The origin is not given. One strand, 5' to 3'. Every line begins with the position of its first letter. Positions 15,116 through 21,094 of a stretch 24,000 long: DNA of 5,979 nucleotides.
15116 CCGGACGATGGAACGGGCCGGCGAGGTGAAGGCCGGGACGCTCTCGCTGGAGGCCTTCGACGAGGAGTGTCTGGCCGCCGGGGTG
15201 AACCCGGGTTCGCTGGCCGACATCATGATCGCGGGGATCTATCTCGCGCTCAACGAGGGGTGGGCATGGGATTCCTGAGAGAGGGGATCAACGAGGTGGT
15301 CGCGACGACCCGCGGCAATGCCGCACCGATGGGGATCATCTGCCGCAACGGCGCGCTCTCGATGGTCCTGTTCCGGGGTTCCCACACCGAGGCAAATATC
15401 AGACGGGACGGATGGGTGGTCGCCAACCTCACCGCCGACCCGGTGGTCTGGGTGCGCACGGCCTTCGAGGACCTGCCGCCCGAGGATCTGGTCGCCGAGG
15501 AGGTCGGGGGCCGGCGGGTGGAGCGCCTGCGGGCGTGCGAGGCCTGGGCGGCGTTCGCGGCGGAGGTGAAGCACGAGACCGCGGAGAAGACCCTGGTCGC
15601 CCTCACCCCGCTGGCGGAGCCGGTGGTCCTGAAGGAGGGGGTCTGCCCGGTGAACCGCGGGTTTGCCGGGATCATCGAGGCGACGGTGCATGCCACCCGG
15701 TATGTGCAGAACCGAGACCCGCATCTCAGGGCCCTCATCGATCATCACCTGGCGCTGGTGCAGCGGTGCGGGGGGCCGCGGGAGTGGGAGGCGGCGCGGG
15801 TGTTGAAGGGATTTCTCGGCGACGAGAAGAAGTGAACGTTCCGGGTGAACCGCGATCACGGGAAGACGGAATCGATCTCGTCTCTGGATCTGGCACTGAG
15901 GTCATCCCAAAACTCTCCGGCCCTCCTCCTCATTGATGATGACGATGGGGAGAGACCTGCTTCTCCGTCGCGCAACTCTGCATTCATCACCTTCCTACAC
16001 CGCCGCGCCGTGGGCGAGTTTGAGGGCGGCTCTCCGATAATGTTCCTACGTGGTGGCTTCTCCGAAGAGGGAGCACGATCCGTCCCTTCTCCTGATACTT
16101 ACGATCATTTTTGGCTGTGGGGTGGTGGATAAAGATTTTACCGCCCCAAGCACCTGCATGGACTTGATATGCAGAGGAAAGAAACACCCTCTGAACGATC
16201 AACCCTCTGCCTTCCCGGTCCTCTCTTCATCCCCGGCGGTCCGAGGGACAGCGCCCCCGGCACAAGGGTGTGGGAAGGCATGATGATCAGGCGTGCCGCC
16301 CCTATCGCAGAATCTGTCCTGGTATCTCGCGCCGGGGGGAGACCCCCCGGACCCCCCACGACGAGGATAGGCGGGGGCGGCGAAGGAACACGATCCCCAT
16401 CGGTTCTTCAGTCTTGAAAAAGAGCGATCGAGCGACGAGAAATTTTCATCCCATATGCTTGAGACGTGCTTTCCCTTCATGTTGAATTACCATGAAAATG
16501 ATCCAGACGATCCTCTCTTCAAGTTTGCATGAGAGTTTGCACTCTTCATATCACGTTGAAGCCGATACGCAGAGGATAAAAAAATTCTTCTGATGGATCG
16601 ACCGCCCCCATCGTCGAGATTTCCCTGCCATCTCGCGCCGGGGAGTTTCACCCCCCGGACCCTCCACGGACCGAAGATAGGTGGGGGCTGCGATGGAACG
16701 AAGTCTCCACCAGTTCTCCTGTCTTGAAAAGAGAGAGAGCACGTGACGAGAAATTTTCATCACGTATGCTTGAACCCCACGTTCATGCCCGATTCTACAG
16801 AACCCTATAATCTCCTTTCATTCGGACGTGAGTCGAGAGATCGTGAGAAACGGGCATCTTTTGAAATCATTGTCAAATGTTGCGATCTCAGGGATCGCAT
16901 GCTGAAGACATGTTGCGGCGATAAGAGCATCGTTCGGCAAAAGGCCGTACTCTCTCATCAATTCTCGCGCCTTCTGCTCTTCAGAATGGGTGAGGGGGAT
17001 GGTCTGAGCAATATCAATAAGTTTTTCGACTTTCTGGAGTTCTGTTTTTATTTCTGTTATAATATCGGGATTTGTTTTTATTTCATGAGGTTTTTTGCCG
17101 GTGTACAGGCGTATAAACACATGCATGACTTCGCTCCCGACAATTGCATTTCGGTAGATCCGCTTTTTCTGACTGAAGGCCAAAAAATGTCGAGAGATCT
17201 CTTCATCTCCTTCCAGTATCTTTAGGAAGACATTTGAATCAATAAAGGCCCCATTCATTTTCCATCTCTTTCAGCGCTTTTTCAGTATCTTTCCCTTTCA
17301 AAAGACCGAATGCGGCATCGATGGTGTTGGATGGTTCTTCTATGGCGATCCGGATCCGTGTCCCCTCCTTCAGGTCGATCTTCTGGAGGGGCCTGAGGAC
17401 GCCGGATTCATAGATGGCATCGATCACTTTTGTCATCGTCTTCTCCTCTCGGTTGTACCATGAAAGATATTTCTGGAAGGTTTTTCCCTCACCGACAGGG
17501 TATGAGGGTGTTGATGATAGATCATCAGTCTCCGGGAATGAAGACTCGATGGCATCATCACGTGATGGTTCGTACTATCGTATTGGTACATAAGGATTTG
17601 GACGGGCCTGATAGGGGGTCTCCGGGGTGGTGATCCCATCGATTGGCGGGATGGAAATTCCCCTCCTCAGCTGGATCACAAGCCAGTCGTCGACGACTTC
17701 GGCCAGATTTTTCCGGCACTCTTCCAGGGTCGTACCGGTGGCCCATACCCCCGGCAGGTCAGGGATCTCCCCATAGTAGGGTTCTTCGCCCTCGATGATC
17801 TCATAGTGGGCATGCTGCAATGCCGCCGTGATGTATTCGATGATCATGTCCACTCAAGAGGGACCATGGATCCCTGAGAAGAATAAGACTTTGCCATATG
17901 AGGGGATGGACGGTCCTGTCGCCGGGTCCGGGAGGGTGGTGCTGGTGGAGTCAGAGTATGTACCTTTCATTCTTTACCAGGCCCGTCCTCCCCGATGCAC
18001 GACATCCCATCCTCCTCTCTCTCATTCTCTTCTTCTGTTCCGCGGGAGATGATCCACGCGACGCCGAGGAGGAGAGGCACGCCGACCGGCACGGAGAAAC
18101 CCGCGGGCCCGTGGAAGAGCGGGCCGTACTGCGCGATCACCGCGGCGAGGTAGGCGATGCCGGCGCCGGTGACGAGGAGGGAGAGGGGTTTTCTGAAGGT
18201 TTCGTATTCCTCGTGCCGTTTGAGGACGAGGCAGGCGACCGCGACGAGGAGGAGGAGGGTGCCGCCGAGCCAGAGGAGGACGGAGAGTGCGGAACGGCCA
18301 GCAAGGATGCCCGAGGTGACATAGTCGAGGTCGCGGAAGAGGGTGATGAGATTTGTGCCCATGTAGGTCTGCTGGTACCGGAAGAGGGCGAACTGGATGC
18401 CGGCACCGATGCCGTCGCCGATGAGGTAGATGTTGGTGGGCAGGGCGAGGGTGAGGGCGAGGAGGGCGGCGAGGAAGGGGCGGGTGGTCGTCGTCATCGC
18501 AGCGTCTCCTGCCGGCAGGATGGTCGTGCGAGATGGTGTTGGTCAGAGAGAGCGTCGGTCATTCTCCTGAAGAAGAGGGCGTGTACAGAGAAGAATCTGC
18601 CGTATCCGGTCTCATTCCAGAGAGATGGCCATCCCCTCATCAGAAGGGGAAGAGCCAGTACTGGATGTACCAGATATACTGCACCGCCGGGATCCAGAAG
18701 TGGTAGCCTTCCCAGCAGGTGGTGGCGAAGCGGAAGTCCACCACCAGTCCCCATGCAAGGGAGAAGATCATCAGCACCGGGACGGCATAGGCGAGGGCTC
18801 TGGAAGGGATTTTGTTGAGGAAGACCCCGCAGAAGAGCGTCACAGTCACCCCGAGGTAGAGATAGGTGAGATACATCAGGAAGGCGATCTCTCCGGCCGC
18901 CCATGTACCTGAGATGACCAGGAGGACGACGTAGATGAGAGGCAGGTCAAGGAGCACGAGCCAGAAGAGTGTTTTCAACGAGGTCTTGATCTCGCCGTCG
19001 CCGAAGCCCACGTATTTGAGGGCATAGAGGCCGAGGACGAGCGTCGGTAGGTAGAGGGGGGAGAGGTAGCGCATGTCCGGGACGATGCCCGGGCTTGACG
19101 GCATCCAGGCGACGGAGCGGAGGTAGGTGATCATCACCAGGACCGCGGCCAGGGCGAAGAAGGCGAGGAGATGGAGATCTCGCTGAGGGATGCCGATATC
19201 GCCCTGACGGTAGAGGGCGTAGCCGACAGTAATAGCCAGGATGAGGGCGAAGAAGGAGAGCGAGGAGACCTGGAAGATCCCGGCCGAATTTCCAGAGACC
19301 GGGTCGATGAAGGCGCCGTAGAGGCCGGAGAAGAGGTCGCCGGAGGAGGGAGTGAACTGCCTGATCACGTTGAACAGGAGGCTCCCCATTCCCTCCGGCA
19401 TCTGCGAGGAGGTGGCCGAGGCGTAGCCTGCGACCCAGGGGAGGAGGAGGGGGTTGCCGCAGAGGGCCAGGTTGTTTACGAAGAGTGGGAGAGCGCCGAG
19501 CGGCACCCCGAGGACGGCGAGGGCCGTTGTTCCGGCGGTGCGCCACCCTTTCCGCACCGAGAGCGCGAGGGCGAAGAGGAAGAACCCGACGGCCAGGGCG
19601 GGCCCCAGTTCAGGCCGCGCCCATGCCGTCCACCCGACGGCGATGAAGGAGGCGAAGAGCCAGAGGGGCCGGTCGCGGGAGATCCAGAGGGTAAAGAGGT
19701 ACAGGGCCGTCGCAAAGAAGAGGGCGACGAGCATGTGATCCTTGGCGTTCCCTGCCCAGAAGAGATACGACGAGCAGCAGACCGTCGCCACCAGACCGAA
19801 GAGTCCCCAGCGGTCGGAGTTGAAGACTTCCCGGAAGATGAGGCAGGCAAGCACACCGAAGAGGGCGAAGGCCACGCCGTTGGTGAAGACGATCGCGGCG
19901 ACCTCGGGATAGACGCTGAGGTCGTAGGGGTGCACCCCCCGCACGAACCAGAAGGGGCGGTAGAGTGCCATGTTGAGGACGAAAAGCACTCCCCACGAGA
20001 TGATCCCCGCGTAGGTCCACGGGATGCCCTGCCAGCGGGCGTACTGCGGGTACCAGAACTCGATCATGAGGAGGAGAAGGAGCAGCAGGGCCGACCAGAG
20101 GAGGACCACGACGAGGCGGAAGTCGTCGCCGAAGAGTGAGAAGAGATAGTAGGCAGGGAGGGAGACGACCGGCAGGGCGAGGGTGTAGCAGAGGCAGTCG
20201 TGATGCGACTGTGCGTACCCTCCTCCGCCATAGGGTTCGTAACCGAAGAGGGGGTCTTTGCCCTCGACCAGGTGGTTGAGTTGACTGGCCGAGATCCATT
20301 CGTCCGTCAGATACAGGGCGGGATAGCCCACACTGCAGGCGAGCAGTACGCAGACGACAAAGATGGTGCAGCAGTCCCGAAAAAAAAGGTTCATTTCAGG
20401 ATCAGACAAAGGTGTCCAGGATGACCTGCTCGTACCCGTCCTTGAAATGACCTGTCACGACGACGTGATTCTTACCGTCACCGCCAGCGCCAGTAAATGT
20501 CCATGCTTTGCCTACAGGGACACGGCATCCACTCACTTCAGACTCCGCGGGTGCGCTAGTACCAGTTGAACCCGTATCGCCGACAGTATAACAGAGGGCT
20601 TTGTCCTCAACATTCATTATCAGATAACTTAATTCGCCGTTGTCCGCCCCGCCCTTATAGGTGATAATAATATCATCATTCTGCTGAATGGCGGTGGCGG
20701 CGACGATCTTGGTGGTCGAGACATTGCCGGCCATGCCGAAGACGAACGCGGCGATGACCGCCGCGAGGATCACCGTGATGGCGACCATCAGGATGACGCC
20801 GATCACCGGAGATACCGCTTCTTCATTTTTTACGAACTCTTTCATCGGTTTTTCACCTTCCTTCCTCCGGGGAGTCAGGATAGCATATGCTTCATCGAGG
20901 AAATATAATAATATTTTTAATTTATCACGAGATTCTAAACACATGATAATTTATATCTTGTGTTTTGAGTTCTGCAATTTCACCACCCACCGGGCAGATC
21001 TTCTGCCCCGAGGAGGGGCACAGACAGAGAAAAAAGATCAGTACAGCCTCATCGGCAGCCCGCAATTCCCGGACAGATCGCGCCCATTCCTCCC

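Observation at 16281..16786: Two diverged copies of a ~190-nt structured element in a 1-kb gene-free region downstream of vapBC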

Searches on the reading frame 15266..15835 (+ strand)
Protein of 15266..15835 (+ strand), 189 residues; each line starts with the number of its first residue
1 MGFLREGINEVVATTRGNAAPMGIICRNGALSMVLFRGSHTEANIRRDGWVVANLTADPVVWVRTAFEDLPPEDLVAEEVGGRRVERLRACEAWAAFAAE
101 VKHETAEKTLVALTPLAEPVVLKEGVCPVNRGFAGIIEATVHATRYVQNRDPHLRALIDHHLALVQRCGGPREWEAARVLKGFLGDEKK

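Call 20: find_homologous_proteins(query=window:15266-15835:+, max_evalue=1e-20)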
Query window:15266-15835:+ (189 aa): 496 proteins with E <= 1e-20 among 1144 candidates; the best 120 are listed.
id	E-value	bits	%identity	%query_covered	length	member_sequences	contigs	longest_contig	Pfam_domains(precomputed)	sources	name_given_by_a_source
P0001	1.2e-111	389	91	100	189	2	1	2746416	PF04289.19,PF20766.3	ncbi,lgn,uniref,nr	ncbi:DUF447 family protein [Methanofollis aquaemaris]|uniref:DUF447 family protein n=1 Tax=Methanofo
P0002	5.1e-104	364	87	98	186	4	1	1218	PF04289.19,PF20766.3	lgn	-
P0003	2.8e-83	296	76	97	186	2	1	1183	PF04289.19,PF20766.3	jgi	jgi:hypothetical protein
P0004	3.3e-83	296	75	97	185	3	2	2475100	PF04289.19,PF20766.3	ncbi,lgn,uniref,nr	ncbi:protein of unknown function DUF447 [Methanofollis liminatans DSM 4140]|uniref:DUF447 family pro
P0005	4.5e-83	296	74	97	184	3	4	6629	PF04289.19,PF20766.3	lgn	-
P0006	1.2e-82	294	76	97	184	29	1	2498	PF04289.19,PF20766.3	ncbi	-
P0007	9.9e-81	288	72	97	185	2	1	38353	PF04289.19,PF20766.3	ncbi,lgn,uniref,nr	ncbi:MAG: DUF447 family protein [Methanofollis sp.]|uniref:DUF447 domain-containing protein n=1 Tax=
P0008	2.0e-80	287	74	97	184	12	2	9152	PF04289.19,PF20766.3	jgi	-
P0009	9.5e-80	285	72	97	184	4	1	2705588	PF04289.19,PF20766.3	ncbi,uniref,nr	ncbi:DUF447 domain-containing protein [Methanofollis ethanolicus]|uniref:DUF447 domain-containing pr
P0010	2.2e-79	284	71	97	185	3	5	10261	PF04289.19,PF20766.3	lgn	-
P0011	3.6e-78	280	71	97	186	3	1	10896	PF04289.19,PF20766.3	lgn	-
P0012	4.0e-78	280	68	97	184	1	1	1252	PF04289.19,PF20766.3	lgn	-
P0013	1.8e-77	278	69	98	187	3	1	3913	PF04289.19,PF20766.3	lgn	-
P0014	1.9e-77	277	70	97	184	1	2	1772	PF04289.19,PF20766.3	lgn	-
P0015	4.4e-75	270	68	97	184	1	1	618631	PF04289.19,PF20766.3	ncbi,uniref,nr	ncbi:DUF447 domain-containing protein [Methanofollis fontis]|uniref:DUF447 domain-containing protein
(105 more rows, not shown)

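Call 21: find_encoding_contigs(protein=P0001, flank=10000, max_places=3)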
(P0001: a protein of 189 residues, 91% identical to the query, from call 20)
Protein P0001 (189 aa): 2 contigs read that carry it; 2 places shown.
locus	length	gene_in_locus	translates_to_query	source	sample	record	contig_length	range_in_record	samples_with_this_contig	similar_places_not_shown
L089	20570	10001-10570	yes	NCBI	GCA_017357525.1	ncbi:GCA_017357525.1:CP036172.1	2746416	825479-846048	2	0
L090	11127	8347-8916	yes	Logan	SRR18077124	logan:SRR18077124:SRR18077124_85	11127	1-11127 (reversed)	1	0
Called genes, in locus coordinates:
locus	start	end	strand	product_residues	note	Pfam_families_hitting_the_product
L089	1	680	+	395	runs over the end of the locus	PF14907:NTP_transf_5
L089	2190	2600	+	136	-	PF05239:PRC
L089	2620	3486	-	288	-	PF01063:Aminotran_4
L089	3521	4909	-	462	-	PF01656:CbiA, PF13500:AAA_26, PF07685:GATase_3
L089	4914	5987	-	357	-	PF00148:Oxidored_nitro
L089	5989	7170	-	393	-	PF27274:CfbE_C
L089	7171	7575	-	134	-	PF01903:CbiX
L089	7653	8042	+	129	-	-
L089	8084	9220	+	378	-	PF01207:Dus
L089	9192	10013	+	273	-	PF01874:CitG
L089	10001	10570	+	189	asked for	PF04289:DUF447_N, PF20766:DUF447_C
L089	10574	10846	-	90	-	-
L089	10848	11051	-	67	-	PF18506:RelB-like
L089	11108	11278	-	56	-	PF21748:UPF0150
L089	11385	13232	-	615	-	-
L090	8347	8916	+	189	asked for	PF04289:DUF447_N, PF20766:DUF447_C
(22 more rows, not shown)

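Call 22: find_encoding_contigs(protein=P0004, flank=10000, max_places=3)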
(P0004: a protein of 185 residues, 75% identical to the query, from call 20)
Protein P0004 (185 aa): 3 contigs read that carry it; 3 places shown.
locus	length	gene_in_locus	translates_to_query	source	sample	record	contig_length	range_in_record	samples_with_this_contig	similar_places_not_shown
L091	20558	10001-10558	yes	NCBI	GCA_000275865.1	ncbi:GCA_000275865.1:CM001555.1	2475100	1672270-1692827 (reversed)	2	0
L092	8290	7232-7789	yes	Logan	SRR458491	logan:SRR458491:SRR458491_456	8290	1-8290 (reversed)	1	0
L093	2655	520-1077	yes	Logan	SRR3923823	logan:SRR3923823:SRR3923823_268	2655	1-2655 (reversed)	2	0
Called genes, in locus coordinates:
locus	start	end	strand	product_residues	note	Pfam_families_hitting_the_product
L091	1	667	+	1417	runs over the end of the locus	PF22842:Pel9A-like_beta_helix (faint), PF05048:NosD (faint), PF13229:Beta_helix (faint)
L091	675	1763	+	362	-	-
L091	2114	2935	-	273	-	PF00037:Fer4 (weak), PF12797:Fer4_2 (faint), PF12837:Fer4_6 (weak), PF13237:Fer4_10 (weak), PF14697:Fer4_21 (faint), PF12838:Fer4_7 (weak), PF13187:Fer4_9, PF00881:Nitroreductase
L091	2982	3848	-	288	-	PF01063:Aminotran_4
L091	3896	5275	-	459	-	PF01656:CbiA, PF13500:AAA_26, PF07685:GATase_3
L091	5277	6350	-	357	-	PF00148:Oxidored_nitro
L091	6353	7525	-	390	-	PF27274:CfbE_C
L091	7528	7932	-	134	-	PF01903:CbiX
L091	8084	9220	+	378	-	PF01207:Dus (weak)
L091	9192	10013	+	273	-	PF01874:CitG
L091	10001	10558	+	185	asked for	PF04289:DUF447_N, PF20766:DUF447_C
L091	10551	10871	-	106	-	PF01906:YbjQ_1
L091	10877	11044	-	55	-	-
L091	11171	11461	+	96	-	PF04014:MazE_antitoxin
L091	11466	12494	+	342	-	PF03599:CdhD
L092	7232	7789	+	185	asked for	PF04289:DUF447_N, PF20766:DUF447_C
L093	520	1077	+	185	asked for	PF04289:DUF447_N, PF20766:DUF447_C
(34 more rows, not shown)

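Call 58: find_encoding_contigs(protein=P0007, flank=10000, max_places=3)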
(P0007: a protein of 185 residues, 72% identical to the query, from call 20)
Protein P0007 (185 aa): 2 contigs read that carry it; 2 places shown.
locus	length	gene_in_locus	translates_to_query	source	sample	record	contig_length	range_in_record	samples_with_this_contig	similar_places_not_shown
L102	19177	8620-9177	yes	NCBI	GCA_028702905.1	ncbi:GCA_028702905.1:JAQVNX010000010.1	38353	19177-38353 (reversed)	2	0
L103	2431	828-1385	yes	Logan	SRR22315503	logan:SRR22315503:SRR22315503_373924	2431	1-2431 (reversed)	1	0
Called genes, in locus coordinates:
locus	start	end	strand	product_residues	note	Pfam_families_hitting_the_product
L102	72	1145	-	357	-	PF00148:Oxidored_nitro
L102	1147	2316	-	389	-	PF27274:CfbE_C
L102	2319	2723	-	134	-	PF01903:CbiX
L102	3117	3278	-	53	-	PF07760:DUF1616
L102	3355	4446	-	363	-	-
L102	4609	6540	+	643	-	-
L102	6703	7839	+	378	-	PF01207:Dus (weak)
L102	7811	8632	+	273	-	PF01874:CitG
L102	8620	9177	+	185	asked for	PF04289:DUF447_N, PF20766:DUF447_C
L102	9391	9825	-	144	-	-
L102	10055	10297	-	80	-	-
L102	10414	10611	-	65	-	PF01954:AF2212-like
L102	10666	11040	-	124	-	PF01934:HepT-like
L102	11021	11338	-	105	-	PF01909:NTP_transf_2, PF18765:Polbeta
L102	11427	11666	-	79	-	PF07927:HicA_toxin (weak)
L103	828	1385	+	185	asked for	PF04289:DUF447_N, PF20766:DUF447_C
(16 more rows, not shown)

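Call 68: search_protein_families(library=pfam, proteins=[window:15266-15835:+], max_evalue=0.001)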
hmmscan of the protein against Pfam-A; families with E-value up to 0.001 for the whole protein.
window:15266-15835:+ (189 aa): 2 families
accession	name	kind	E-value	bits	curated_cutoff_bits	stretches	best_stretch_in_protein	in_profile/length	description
PF04289.18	DUF447_N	-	3.3e-26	91.9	24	1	9-117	1-109/114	Protein of unknown function (DUF447) N-terminal domain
PF20766.2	DUF447_C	-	4.2e-16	59.2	24.8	1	130-181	1-52/53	Protein of unknown function (DUF447)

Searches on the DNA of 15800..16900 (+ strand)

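Call 11: search_rna_families(source=window, start=15800, end=16900, threshold=evalue, max_evalue=10, show_alignments=3)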
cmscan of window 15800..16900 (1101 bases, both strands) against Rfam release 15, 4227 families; matches with E-value up to 10: 7.
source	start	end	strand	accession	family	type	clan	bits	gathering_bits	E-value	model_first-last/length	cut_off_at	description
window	16604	16672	-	RF02937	Clostridiales-2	Gene; sRNA;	-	19.7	58.6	0.089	1-82/82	no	Clostridiales-2 RNA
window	16812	16865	-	RF00211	SNORD35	Gene; snRNA; snoRNA; CD-box;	CL00056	16.3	36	1.9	1-88/88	no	Small nucleolar RNA SNORD35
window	15916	15958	-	RF03811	mir-1896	Gene; miRNA;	-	15.6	100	7.3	1-81/81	no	mir-1896 microRNA precursor family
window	15956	16084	+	RF02174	SMAD5-AS1_2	Gene; lncRNA;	-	15.2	50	0.48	1-129/129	no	SMAD5 antisense RNA 1 conserved region 2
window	16500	16553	-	RF01144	sR17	Gene; snRNA; snoRNA; CD-box;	-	13.6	36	2.7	1-55/55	no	Small nucleolar RNA sR17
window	16197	16234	-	RF01124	sR36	Gene; snRNA; snoRNA; CD-box;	-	13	55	2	1-55/55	no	Small nucleolar RNA sR36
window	15810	15833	+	RF00062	HgcC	Gene;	-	11.9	50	6.9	44-67/130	no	HgcC family RNA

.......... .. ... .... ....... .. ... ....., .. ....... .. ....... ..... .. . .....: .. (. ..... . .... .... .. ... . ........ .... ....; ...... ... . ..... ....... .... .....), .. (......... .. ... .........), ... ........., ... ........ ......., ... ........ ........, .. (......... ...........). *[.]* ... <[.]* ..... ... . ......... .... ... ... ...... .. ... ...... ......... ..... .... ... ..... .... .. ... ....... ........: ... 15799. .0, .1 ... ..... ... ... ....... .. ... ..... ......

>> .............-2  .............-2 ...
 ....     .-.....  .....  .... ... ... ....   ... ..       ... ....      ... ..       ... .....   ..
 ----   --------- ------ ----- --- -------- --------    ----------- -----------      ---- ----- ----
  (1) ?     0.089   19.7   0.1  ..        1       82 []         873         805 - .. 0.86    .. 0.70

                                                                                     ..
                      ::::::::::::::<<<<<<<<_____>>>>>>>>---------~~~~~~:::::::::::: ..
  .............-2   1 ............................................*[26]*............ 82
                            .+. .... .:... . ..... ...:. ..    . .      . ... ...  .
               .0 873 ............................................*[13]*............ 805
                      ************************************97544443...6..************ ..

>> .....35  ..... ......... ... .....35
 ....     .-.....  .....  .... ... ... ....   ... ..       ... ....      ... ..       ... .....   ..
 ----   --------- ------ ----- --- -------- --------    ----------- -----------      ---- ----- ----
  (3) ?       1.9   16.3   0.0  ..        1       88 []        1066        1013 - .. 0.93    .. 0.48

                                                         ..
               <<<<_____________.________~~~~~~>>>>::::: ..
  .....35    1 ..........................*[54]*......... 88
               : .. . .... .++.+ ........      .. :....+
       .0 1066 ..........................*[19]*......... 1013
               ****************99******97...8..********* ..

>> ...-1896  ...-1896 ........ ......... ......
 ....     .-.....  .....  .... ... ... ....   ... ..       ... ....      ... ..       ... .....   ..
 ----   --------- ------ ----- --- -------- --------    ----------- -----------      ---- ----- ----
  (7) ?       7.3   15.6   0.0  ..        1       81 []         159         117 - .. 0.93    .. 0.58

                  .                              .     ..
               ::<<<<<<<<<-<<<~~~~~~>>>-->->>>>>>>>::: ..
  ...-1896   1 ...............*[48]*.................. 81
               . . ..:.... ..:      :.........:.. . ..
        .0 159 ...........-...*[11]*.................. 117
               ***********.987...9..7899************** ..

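Call 86: search_dna_similar(query=window:16113-16804:+, collection=plasmids, mode=distant, max_rows=10)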
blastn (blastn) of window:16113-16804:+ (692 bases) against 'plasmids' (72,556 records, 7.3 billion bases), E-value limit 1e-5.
No match.

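Call 87: search_dna_similar(query=window:16113-16804:+, collection=phages, mode=distant, max_rows=10)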
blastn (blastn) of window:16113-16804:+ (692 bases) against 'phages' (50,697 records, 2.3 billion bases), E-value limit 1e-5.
No match.
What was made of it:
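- Tried and rejected: Plasmid and phage BLASTN found no match (calls 86, 87).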

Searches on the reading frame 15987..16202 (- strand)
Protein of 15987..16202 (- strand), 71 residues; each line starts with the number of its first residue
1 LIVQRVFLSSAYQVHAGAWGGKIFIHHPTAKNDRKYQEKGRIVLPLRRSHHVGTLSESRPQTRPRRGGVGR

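Call 67: search_protein_families(library=pfam, proteins=[window:15987-16202:-], max_evalue=1)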
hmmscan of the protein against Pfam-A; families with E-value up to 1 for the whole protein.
window:15987-16202:- (71 aa): 1 family
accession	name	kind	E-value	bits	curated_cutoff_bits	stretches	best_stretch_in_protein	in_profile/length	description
PF14781.12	BBS2_N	-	0.13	12.6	26.3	1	12-38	10-36/107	Ciliary BBSome complex subunit 2, N-terminal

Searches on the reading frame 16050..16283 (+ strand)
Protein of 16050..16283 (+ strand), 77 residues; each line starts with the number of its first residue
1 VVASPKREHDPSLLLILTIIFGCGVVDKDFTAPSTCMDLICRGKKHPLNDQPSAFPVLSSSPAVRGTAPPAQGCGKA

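Call 67: search_protein_families(library=pfam, proteins=[window:16050-16283:+], max_evalue=1)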
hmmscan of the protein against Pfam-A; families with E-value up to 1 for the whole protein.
window:16050-16283:+ (77 aa): 0 families

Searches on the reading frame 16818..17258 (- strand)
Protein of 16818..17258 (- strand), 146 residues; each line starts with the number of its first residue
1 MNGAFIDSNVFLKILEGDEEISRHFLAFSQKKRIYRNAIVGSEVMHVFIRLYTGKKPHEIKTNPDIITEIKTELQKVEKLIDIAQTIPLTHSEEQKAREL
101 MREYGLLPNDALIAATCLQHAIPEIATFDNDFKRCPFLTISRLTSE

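Call 13: find_encoding_contigs(protein=window:16818-17258:-, flank=10000, max_places=10)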
Protein window:16818-17258:- (146 aa): 1 contig read that carries it; 1 place shown.
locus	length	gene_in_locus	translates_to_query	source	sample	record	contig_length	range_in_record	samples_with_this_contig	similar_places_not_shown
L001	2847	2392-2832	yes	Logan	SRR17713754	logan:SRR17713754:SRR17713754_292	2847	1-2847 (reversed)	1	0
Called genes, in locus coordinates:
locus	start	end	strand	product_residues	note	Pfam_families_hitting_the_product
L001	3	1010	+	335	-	?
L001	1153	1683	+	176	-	-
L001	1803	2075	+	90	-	PF21748:UPF0150, PF15919:HicB_lk_antitox (weak)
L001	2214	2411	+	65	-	PF01954:AF2212-like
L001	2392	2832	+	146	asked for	PF01850:PIN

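Call 68: search_protein_families(library=pfam, proteins=[window:16818-17258:-], max_evalue=0.001)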
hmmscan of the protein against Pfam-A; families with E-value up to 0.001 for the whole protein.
window:16818-17258:- (146 aa): 1 family
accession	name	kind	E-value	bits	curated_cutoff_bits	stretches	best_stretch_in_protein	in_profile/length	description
PF01850.27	PIN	-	4.3e-20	73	23.6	1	5-137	2-119/120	PIN domain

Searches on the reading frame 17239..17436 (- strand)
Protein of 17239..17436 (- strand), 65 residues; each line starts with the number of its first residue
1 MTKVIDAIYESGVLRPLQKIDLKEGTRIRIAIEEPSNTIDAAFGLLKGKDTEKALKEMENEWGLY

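Call 68: search_protein_families(library=pfam, proteins=[window:17239-17436:-], max_evalue=0.001)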
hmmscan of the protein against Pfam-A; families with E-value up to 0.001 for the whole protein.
window:17239-17436:- (65 aa): 1 family
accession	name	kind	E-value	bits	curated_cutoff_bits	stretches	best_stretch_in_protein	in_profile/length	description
PF01954.22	AF2212-like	-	4.6e-18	65.9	21.6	1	1-58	1-57/59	AF2212-like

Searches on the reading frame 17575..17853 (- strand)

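Call 68: search_protein_families(library=pfam, proteins=[window:17575-17853:-], max_evalue=0.001)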
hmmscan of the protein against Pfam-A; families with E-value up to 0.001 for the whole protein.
window:17575-17853:- (92 aa): 2 families
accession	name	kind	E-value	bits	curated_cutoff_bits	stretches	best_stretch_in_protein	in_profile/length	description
PF21748.3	UPF0150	-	3.2e-31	107.5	27.3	1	6-69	1-64/64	UPF0150-like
PF15919.11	HicB_lk_antitox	-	1e-05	26.1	27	1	29-75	16-62/123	HicB_like antitoxin of bacterial toxin-antitoxin system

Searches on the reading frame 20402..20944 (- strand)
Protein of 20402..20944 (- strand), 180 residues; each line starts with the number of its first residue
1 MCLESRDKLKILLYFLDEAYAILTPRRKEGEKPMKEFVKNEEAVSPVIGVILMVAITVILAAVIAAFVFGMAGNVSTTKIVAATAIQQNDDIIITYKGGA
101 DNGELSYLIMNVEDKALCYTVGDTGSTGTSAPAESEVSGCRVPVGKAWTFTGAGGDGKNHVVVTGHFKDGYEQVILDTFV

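Call 91: search_protein_families(library=pfam, proteins=[window:20402-20944:-], max_evalue=0.001)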
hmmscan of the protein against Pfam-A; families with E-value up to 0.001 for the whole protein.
window:20402-20944:- (180 aa): 1 family
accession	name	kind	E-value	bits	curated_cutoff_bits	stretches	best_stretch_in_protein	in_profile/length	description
PF07790.16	Pilin_N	-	2.2e-18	67.3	25.2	1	42-101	1-63/78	Archaeal Type IV pilin, N-terminal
